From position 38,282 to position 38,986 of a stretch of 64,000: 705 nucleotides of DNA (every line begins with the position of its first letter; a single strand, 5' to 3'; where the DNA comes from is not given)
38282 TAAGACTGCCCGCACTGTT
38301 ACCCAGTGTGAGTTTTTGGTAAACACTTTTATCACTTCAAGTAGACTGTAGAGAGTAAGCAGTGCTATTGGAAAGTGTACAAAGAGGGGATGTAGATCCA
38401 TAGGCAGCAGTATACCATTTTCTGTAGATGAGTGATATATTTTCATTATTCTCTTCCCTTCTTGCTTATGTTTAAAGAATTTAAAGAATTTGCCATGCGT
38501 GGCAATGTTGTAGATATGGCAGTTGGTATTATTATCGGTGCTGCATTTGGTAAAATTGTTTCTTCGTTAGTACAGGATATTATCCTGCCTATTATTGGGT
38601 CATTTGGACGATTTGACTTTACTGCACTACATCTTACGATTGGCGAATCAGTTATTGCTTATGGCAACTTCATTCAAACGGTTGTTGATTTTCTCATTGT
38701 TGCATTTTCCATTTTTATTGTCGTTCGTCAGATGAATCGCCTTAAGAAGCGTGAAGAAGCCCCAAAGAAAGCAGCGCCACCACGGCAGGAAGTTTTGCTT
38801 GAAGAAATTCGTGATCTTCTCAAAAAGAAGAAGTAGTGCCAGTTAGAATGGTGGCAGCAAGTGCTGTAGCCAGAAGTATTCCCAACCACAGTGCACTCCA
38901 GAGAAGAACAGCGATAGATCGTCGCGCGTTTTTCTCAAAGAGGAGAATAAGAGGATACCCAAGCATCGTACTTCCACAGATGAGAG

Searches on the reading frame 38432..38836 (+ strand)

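Call 26: search_protein_families(library=pfam, proteins=[window:38432-38836:+], max_evalue=0.0001)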
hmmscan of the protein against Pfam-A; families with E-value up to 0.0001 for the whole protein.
window:38432-38836:+ (134 aa): 1 family
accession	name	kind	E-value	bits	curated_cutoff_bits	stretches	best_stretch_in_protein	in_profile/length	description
PF01741.23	MscL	-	4.4e-45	153.4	27.4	1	13-131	1-123/123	Large-conductance mechanosensitive channel, MscL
